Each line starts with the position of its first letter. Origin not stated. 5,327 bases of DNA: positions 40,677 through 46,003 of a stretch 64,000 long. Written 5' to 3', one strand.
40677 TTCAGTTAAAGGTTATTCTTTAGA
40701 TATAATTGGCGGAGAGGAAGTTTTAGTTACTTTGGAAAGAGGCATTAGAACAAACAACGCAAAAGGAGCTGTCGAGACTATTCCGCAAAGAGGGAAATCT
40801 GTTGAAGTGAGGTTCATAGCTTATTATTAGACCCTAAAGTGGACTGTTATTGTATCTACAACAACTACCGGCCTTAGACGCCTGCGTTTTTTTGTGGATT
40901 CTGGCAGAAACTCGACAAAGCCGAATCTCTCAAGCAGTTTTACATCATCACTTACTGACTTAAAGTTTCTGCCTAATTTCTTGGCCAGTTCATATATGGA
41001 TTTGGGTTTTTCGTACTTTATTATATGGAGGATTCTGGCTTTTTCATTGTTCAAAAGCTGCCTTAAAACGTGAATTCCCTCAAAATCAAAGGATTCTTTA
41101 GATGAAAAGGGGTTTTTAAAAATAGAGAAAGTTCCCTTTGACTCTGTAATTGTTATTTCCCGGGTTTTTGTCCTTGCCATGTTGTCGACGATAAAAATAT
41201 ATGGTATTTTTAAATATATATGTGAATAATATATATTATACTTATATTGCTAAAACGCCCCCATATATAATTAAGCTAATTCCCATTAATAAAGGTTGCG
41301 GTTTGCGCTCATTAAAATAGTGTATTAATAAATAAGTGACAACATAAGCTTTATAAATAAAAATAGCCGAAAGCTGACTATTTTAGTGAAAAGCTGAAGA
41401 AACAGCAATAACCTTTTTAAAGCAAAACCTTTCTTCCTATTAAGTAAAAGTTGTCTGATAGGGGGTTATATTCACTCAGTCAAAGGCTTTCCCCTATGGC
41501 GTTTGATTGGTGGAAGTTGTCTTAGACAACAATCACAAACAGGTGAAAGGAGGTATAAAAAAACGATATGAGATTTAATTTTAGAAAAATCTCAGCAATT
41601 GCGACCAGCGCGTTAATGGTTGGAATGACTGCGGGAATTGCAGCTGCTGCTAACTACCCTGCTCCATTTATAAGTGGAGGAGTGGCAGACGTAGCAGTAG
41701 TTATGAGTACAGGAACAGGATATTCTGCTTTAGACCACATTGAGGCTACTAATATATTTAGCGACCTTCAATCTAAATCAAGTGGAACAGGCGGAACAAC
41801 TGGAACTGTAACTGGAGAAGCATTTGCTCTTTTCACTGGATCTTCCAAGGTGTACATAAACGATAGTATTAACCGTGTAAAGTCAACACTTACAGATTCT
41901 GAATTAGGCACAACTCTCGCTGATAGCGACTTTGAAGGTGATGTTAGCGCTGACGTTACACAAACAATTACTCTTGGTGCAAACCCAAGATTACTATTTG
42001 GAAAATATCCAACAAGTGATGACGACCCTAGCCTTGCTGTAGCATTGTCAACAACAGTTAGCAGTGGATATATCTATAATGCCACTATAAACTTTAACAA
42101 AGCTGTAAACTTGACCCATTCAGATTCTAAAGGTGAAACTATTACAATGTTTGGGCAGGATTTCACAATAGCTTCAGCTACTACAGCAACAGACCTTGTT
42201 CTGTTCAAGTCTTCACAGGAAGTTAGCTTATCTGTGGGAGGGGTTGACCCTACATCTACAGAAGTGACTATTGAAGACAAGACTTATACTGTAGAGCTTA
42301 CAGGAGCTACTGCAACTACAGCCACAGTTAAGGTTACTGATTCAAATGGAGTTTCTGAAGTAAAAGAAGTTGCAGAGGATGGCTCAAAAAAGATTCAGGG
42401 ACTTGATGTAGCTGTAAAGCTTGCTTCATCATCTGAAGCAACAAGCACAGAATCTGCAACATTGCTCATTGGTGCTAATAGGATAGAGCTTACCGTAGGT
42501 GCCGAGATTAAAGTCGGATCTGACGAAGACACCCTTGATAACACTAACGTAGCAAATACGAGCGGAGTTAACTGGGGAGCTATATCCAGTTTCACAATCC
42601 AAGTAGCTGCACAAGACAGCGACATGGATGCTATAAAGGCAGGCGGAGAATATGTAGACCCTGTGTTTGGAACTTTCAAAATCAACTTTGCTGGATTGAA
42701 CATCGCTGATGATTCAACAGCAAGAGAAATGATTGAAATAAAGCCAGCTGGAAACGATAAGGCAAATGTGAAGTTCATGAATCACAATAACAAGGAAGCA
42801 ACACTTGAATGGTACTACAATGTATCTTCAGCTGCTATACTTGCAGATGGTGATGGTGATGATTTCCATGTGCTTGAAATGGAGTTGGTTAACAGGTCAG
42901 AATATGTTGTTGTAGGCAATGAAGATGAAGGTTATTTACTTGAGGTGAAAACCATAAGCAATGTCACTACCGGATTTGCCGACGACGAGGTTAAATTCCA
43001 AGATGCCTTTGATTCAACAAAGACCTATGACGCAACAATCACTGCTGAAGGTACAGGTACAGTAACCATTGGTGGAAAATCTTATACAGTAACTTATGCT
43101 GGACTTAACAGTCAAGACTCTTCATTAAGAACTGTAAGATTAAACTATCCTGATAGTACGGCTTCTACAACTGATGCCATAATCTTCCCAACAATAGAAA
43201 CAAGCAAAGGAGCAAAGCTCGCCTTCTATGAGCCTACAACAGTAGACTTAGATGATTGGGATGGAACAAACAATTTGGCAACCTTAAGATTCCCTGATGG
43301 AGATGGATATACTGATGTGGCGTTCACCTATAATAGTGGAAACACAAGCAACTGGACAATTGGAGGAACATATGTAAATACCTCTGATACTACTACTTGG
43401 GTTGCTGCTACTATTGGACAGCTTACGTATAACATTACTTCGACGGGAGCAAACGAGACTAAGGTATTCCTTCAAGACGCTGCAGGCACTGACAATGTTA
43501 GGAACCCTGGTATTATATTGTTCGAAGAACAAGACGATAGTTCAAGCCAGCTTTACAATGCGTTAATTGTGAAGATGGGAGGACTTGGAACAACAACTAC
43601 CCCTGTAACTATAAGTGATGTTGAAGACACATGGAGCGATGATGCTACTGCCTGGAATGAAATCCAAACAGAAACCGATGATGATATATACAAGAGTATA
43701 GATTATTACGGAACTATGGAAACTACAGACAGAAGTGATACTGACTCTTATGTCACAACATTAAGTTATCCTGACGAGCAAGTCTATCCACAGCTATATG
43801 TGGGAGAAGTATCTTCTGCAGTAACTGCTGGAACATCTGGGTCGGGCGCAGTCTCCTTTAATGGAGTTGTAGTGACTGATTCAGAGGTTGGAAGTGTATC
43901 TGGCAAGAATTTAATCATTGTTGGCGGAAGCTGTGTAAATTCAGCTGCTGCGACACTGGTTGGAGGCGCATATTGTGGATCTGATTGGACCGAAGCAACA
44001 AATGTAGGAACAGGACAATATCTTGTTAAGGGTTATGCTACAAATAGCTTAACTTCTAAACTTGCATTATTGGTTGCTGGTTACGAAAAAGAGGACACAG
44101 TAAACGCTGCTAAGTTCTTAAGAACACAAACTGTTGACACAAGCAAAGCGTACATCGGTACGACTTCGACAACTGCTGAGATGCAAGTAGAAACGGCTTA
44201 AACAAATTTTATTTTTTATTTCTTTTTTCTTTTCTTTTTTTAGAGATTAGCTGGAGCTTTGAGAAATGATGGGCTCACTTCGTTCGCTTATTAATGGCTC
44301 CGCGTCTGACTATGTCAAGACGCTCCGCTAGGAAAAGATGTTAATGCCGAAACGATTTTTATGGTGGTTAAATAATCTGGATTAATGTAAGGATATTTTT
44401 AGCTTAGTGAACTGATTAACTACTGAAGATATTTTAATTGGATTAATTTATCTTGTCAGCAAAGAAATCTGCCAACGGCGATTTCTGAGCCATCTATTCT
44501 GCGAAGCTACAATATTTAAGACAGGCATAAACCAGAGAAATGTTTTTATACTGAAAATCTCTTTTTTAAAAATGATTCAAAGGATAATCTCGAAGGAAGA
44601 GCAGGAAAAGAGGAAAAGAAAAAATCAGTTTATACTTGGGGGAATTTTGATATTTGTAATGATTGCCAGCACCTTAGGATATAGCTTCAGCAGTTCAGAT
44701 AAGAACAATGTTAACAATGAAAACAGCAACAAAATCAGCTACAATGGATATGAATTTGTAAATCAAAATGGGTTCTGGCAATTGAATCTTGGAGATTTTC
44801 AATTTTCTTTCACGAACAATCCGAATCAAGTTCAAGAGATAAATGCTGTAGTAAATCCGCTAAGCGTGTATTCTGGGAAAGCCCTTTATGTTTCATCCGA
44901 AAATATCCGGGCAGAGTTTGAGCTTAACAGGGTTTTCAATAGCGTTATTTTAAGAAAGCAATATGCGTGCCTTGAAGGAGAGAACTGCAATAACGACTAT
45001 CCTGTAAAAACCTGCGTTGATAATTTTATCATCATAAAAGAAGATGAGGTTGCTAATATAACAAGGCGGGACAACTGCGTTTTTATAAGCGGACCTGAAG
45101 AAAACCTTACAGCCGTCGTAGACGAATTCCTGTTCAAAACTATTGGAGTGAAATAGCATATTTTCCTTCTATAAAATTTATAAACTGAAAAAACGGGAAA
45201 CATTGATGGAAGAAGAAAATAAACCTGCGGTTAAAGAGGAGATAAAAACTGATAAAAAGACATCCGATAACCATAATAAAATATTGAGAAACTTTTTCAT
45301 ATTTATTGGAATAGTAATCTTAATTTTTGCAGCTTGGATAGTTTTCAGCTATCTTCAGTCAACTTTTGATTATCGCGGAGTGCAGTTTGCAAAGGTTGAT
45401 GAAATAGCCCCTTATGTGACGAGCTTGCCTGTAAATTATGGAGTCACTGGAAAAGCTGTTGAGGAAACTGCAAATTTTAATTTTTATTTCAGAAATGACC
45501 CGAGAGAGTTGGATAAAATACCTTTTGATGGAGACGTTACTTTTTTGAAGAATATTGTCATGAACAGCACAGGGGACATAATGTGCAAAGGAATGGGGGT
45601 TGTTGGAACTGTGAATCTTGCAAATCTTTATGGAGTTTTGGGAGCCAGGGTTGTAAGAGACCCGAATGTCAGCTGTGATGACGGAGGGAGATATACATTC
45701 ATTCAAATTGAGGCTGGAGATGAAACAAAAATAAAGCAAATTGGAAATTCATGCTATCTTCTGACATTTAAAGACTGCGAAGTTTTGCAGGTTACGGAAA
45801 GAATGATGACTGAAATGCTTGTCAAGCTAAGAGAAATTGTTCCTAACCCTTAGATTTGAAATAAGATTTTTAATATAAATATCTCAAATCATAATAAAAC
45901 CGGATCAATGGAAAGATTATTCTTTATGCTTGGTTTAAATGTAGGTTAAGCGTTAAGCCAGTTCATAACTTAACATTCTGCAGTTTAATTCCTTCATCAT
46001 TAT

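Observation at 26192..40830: A 15-kb locus of type IV pilin-like proteins interleaved with giant Cys-rich secreted proteins, with no recognisable assembly machinery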

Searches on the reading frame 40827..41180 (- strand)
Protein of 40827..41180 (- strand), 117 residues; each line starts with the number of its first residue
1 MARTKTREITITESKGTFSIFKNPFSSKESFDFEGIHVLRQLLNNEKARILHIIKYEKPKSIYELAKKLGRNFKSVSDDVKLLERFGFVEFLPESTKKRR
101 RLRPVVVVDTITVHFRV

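Call 5: search_protein_families(library=pfam, proteins=[window:40827-41180:-], max_evalue=1)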
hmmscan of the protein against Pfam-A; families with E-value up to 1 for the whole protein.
window:40827-41180:- (117 aa): 8 families
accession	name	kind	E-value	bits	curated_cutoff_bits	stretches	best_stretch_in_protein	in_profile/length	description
PF25212.1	HVO_A0114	-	1.2e-18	67.1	27.6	1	28-111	5-84/84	HVO_A0114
PF01047.28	MarR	-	5e-06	26.8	24.6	1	43-99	1-57/59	MarR family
PF08279.18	HTH_11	-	0.0012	19.2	25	1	49-88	4-44/55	HTH domain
PF01978.25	TrmB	-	0.0044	17.3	25.6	1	56-98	19-61/68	Sugar-specific transcriptional regulator TrmB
PF12802.13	MarR_2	-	0.014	16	27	1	46-100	6-61/61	MarR family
PF13463.12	HTH_27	-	0.086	13.6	22.2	1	43-91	1-50/68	Winged helix DNA-binding domain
PF12840.13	HTH_20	-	0.1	13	27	1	48-90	7-49/51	Helix-turn-helix domain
PF00473.22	CRF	-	0.12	12.9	22.1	1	36-49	9-22/38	Corticotropin-releasing factor family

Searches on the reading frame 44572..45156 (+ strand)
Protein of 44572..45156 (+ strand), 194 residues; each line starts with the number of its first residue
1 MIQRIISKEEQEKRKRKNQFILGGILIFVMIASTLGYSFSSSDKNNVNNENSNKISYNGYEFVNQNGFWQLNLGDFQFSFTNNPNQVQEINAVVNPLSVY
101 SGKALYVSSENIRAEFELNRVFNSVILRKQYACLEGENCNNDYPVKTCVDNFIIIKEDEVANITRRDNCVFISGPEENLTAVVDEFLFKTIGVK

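Call 5: search_protein_families(library=pfam, proteins=[window:44572-45156:+], max_evalue=1)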
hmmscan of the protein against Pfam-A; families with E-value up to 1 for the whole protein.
window:44572-45156:+ (194 aa): 1 family
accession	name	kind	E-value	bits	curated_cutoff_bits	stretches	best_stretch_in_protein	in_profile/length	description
PF24661.1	DUF7649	-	0.066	13.7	27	1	8-34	42-68/85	Domain of unknown function (DUF7649)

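Call 24: search_protein_families(library=ncbifam, proteins=[window:44572-45156:+], max_evalue=1)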
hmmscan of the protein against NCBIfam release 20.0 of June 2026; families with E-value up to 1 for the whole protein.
window:44572-45156:+ (194 aa): 3 families
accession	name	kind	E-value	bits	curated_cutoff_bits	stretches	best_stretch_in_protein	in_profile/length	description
NF011110.0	PRK14538.1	equivalog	0.0051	15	707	1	12-108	3-101/838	putative bifunctional signaling protein/50S ribosomal protein L9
TIGR04370.1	glyco_rpt_poly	subfamily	0.021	13.8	40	1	13-69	210-267/396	oligosaccharide repeat unit polymerase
NF047804.1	LIC13305_lipo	equivalog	0.044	13.1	250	1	27-151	124-244/274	LIC13305 family lipoprotein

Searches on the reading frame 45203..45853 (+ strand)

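Call 5: search_protein_families(library=pfam, proteins=[window:45203-45853:+], max_evalue=1)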
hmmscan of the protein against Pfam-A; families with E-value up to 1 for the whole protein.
window:45203-45853:+ (216 aa): 2 families
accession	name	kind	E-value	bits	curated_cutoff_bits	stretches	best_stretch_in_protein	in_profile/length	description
PF13067.11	DUF3930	-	0.045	14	25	1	10-53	10-50/51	Protein of unknown function (DUF3930)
PF20153.4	DUF6535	-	0.24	11.7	23.9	1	11-57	6-52/177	Family of unknown function (DUF6535)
